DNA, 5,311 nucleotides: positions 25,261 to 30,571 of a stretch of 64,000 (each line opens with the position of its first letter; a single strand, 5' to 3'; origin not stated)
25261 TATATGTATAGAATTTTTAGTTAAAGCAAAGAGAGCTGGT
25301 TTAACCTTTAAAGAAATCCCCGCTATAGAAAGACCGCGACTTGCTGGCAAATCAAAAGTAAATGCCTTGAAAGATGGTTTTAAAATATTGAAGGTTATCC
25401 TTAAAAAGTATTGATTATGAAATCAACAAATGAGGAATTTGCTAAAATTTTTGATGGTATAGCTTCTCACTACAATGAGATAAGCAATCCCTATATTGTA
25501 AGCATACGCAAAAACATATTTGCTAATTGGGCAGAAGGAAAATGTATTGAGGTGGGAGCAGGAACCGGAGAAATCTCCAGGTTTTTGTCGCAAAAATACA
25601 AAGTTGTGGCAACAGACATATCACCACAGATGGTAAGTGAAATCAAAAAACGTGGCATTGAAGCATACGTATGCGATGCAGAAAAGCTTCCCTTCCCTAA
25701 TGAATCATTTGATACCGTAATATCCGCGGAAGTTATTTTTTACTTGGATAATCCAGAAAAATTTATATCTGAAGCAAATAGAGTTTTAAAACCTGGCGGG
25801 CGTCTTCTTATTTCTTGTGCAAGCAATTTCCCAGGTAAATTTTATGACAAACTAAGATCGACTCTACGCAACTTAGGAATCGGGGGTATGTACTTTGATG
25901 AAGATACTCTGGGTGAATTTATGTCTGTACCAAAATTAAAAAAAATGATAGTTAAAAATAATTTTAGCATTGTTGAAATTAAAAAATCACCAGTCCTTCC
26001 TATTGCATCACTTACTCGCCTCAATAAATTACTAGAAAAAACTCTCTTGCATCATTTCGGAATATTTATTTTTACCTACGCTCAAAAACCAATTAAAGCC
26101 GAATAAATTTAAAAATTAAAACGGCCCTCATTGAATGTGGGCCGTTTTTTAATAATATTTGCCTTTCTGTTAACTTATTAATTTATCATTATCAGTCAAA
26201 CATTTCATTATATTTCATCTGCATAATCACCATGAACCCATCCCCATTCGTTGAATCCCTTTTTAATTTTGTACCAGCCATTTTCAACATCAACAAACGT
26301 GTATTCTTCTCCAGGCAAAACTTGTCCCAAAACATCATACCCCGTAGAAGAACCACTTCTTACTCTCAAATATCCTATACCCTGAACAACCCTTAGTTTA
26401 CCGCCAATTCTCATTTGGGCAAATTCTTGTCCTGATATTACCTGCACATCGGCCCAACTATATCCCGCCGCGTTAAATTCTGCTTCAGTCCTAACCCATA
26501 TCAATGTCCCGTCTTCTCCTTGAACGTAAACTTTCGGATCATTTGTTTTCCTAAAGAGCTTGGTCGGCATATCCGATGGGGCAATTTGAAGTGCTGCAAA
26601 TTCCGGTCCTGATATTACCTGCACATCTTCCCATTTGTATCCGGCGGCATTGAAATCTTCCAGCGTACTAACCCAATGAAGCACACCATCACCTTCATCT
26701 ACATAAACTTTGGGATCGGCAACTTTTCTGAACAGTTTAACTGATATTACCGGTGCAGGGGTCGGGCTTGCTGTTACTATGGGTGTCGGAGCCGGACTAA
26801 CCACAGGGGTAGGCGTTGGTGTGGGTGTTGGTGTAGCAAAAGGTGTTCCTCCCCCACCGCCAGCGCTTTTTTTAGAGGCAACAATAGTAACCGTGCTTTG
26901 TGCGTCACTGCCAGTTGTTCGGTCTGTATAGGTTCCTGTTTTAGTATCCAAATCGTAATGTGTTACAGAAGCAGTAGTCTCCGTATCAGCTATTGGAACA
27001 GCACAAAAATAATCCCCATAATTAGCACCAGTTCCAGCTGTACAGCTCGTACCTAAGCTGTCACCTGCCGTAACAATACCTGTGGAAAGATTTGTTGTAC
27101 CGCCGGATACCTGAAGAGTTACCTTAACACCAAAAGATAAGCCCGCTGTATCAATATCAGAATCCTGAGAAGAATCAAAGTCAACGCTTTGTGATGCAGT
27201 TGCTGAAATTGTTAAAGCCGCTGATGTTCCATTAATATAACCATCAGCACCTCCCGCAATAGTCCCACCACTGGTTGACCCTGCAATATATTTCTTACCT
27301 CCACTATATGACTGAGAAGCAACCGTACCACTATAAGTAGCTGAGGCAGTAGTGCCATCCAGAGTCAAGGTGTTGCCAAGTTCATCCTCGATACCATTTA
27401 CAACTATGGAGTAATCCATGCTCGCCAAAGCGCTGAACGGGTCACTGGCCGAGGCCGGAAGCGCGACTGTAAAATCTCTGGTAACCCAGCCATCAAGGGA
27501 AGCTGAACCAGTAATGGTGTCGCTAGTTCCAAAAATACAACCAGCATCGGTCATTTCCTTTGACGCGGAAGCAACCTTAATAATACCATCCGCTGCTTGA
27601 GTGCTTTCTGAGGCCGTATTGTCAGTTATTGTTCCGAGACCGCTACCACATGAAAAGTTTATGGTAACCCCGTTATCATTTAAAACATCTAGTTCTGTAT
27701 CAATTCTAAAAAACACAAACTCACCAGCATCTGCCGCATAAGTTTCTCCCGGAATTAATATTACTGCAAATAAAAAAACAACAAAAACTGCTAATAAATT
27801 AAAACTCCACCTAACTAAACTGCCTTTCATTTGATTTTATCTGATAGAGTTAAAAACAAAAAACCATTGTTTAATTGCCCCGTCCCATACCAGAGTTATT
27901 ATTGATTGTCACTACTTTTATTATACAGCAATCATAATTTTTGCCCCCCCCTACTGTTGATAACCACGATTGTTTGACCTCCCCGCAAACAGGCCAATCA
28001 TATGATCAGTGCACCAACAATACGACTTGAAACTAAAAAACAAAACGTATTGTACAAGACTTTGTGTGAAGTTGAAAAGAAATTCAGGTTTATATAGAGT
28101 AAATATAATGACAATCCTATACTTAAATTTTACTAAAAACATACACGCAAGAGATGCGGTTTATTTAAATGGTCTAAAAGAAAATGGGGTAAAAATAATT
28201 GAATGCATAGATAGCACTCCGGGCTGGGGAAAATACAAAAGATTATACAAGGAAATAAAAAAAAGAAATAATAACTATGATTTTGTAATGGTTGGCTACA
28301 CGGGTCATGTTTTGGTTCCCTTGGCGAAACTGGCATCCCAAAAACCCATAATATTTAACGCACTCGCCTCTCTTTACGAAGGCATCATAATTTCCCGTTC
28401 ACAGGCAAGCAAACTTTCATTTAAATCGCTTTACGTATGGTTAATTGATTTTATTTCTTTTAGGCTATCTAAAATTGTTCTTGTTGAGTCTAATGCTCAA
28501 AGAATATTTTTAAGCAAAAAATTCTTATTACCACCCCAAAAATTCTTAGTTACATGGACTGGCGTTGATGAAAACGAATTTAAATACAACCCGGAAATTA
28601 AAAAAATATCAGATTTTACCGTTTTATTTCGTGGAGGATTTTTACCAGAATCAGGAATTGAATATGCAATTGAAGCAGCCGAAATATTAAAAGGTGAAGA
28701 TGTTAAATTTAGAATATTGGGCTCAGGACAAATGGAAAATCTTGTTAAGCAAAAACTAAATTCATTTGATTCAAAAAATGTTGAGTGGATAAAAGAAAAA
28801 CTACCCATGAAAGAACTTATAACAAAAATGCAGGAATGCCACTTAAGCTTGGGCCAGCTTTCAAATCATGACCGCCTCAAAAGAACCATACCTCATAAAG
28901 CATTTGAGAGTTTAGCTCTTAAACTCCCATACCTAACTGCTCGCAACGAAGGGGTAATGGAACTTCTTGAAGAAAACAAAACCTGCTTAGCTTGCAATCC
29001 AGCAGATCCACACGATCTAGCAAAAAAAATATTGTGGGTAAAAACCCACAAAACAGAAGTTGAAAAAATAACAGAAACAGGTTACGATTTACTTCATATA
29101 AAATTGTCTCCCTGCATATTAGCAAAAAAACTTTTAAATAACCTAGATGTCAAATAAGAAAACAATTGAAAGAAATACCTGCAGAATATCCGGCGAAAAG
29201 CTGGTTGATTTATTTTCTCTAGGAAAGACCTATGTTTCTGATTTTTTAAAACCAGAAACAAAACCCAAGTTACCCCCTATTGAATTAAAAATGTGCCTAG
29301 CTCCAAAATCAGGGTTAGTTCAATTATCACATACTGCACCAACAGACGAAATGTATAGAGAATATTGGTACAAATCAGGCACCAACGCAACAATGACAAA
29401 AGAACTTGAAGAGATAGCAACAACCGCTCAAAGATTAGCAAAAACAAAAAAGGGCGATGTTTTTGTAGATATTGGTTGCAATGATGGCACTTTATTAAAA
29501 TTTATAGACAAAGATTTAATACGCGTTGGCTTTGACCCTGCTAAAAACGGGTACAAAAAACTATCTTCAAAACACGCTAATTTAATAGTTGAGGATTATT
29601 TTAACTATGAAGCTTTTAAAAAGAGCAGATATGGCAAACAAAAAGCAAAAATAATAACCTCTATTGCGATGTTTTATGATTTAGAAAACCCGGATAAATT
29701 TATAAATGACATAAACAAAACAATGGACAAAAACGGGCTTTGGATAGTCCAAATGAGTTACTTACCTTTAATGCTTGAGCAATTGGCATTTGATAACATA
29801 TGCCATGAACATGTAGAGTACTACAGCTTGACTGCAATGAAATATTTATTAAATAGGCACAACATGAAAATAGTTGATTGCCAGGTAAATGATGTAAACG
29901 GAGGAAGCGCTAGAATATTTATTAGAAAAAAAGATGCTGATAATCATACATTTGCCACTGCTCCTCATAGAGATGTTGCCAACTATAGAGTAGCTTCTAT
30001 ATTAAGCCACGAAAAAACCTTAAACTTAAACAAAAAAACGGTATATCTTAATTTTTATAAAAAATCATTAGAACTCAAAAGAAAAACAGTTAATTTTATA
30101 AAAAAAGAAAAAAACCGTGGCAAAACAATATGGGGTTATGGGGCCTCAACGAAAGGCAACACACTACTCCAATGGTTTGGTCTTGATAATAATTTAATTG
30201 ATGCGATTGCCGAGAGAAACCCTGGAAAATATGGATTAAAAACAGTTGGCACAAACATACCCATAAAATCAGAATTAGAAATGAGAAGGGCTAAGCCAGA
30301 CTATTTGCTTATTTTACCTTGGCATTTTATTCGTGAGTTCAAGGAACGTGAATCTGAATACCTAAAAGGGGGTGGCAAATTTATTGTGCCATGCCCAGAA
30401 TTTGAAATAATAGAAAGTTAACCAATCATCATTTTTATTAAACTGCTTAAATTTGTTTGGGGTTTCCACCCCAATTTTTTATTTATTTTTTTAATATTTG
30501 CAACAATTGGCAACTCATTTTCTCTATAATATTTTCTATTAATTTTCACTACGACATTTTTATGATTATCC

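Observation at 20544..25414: Arn-like polyprenyl-phosphate sugar modification pathway assembled from dispersed genes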

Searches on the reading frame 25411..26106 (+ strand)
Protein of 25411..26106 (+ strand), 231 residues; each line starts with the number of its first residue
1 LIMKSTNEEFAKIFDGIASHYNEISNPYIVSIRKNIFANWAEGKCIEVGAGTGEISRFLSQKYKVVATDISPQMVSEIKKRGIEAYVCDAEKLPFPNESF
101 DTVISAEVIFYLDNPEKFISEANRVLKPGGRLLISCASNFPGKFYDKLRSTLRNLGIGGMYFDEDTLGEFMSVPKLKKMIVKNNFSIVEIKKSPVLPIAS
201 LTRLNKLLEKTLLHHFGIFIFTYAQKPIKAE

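Call 5: search_protein_families(library=pfam, proteins=[window:25411-26106:+], max_evalue=0.01)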
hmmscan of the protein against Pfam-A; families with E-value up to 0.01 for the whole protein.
window:25411-26106:+ (231 aa): 15 families
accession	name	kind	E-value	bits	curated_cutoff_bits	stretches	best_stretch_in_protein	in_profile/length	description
PF08241.18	Methyltransf_11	-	4.5e-25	88.6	21.2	1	47-134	2-95/95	Methyltransferase domain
PF13649.12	Methyltransf_25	-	1.7e-20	74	27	1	46-130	2-97/97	Methyltransferase domain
PF13847.12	Methyltransf_31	-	5.7e-17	62.2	27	1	44-149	6-127/145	Methyltransferase domain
PF13489.12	Methyltransf_23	-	1.4e-15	57.9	27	1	39-189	20-163/164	Methyltransferase domain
PF08242.18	Methyltransf_12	-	1.2e-14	55.2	30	1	46-132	1-98/98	Methyltransferase domain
PF01209.24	Ubie_methyltran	-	5.3e-11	42.7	20.1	1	4-137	3-154/233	ubiE/COQ5 methyltransferase family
PF05148.21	Methyltransf_8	-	2.8e-08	34.3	27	1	41-184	72-203/219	Hypothetical methyltransferase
PF05219.18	DREV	-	9.6e-07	28.6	26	1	35-137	87-189/265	DREV methyltransferase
PF03141.22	Methyltransf_29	-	3.2e-06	26.5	23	1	13-136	86-219/506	Putative S-adenosyl-L-methionine-dependent methyltransferase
PF07021.18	MetW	-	0.00013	22.1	21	1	43-135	15-108/193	Methionine biosynthesis protein MetW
PF01728.25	FtsJ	-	0.00095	19.6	24.1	1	37-104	19-96/181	FtsJ-like methyltransferase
PF05175.20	MTS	-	0.0013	18.8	23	1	41-142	31-146/170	Methyltransferase small domain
PF05401.17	NodS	-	0.0016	18.8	24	1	43-120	45-127/201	Nodulation protein S (NodS)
PF01739.24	CheR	-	0.0016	18.3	27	0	96-141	133-180/195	CheR methyltransferase, SAM binding domain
PF03686.19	UPF0146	-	0.0063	16.8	26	1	32-77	4-51/129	Uncharacterised protein family (UPF0146)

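Call 11: search_protein_families(library=ncbifam, proteins=[window:25411-26106:+], max_evalue=0.01)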
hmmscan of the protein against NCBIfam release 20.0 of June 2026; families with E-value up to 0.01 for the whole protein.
window:25411-26106:+ (231 aa): 46 families (the best 25 are shown)
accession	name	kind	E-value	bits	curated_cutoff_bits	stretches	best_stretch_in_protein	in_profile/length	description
TIGR02072.1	BioC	equivalog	2.3e-18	66.9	184.95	1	41-193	34-179/244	malonyl-ACP O-methyltransferase BioC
NF045667.1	MTase_DVU1556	equivalog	9.4e-18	64.4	155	1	44-187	25-162/213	DVU_1556 family methyltransferase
TIGR01934.1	MenG_MenH_UbiE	subfamily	3.3e-14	52.7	158.35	1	38-134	32-141/223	ubiquinone/menaquinone biosynthesis methyltransferase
NF001241.0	PRK00216.1-2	equivalog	6.1e-14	52.2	327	1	7-143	10-156/231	demethylmenaquinone methyltransferase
NF041537.1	ArsM_AhpD_UU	exception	2.4e-13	49.6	510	1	44-135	79-181/345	arsenite methyltransferase/AhpD domain selenoprotein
NF047649.1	MTase_UXPK_star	exception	5.9e-13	48.5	460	1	57-135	97-182/283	methyltransferase/UXPK-star double selenoprotein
NF001244.0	PRK00216.1-5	equivalog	1.2e-12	47.6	216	1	4-134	4-153/236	bifunctional demethylmenaquinone methyltransferase/2-methoxy-6-polyprenyl-1,4-benzoquinol methylase UbiE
NF001240.0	PRK00216.1-1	equivalog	3.4e-12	45.9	378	1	42-136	63-170/251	bifunctional demethylmenaquinone methyltransferase/2-methoxy-6-polyprenyl-1,4-benzoquinol methylase UbiE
NF045825.1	FAmtase_mtf2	equivalog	6.3e-12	45.3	400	1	44-135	61-159/248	fatty-acid O-methyltransferase Mtf2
NF043040.1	corrin_prot_MT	hypoth_equivalog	9.4e-12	44.8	180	1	29-149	27-161/216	corrinoid protein-associated methyltransferase CpaM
NF052510.1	methyltran_MpqE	exception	6.4e-11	42.1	335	1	40-133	45-150/234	methyl-plastoquinone biosynthesis methyltransferase MpqE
NF041536.1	ArsM_DUF2284_UU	exception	1.2e-10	40.3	575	1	15-135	56-181/459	arsenite methyltransferase/DUF2284 domain selenoprotein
NF045823.1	PthPhpthDimycoMt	equivalog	1.5e-10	40.7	300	1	46-134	71-166/256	phthiotriol/phenolphthiotriol dimycocerosates methyltransferase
NF004452.0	PRK05785.1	equivalog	2.5e-10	40.2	207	1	42-126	52-137/228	hypothetical protein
NF001242.0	PRK00216.1-3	equivalog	3.4e-10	39.8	351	1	43-140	72-181/258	bifunctional demethylmenaquinone methyltransferase/2-methoxy-6-polyprenyl-1,4-benzoquinol methylase UbiE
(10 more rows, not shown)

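Call 66: search_solved_structures(query=window:25411-26106:+, max_evalue=0.000001)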
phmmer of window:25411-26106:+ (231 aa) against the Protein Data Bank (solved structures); distinct sequences matched with E-value up to 0.000001: 11.
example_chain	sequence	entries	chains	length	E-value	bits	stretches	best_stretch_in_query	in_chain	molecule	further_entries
1vlm_A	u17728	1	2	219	3.1e-14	56.2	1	41-150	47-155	SAM-dependent methyltransferase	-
2avn_A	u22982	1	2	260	2.9e-13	53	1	44-140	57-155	ubiquinone/menaquinone biosynthesis methyltransferase-related protein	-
2gs9_A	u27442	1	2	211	2.9e-11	46.5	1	11-136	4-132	Hypothetical protein TT1324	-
2yqz_A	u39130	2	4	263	4.8e-09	39.3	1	11-133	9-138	Hypothetical protein TTHA0223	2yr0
5wp5_A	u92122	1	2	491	1.3e-08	37.9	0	44-135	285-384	Phosphomethylethanolamine N-methyltransferase 2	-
5wp4_A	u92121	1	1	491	4.1e-08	36.2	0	44-139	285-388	Phosphoethanolamine N-methyltransferase 1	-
1vl5_A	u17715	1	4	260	8e-08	35.3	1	44-136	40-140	unknown conserved protein BH2331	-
3l8d_A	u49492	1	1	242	1.1e-07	34.8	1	41-135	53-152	Methyltransferase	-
6uak_A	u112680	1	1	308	1.2e-07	34.7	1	44-140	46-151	SAM dependent methyltransferase LahSB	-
8ys9_A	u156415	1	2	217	6.1e-07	32.4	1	44-134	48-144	Phosphatidylethanolamine N-methyltransferase/phosphatidyl-N-methylethanolamine N-methyltra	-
1ve3_A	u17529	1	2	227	6.3e-07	32.3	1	42-134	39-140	hypothetical protein PH0226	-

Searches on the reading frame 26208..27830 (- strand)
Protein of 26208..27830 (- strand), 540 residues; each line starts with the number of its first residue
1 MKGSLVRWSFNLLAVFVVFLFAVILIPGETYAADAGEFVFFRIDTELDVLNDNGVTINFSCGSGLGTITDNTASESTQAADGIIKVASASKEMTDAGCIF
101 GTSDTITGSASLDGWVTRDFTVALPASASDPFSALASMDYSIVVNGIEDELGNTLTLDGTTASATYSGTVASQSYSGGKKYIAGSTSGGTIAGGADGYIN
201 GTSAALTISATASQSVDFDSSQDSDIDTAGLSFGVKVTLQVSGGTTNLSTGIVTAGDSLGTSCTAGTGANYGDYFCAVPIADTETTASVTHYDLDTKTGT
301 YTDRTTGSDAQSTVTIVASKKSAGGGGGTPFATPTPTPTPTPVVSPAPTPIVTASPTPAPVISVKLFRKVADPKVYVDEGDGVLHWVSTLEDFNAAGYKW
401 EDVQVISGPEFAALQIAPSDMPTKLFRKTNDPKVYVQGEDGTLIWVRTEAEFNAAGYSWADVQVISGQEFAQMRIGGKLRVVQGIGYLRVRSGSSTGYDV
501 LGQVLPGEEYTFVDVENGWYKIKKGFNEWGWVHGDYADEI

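Call 5: search_protein_families(library=pfam, proteins=[window:26208-27830:-], max_evalue=0.01)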
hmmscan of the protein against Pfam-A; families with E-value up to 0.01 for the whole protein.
window:26208-27830:- (540 aa): 1 family
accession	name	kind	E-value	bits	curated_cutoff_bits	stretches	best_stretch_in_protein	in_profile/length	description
PF08239.17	SH3_3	-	3.6e-12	46.7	27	1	487-536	2-52/54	Bacterial SH3 domain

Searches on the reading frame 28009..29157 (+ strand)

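Call 5: search_protein_families(library=pfam, proteins=[window:28009-29157:+], max_evalue=0.01)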
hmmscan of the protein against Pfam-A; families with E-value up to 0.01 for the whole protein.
window:28009-29157:+ (382 aa): 4 families
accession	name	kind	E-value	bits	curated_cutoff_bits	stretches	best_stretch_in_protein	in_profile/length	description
PF00534.26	Glycos_transf_1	-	5.1e-16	59.1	26.4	1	201-359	14-170/172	Glycosyl transferases group 1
PF13692.12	Glyco_trans_1_4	-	1.9e-12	48.1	27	1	204-343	3-138/142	Glycosyl transferases group 1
PF13524.12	Glyco_trans_1_2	-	2e-08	34.7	25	1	227-360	12-127/144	Glycosyl transferase-like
PF13439.12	Glyco_transf_4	-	0.0065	16.9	28.5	0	73-189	58-169/170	Glycosyltransferase Family 4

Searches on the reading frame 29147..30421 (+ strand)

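Call 5: search_protein_families(library=pfam, proteins=[window:29147-30421:+], max_evalue=0.01)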
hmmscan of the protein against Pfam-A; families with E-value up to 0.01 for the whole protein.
window:29147-30421:+ (424 aa): 5 families
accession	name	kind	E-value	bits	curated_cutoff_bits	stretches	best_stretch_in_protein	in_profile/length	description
PF08484.17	Methyltransf_14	-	3.6e-44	150.8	23.5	1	250-417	2-160/160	C-methyltransferase C-terminal domain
PF13489.12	Methyltransf_23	-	1e-12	48.5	27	1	89-243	8-162/164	Methyltransferase domain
PF08421.16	Methyltransf_13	-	1.5e-06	28.7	31.3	1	12-70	1-62/62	Putative zinc binding domain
PF13847.12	Methyltransf_31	-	0.0014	18.7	27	1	101-224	2-128/145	Methyltransferase domain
PF08242.18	Methyltransf_12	-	0.0022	19.1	30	1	107-198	1-97/98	Methyltransferase domain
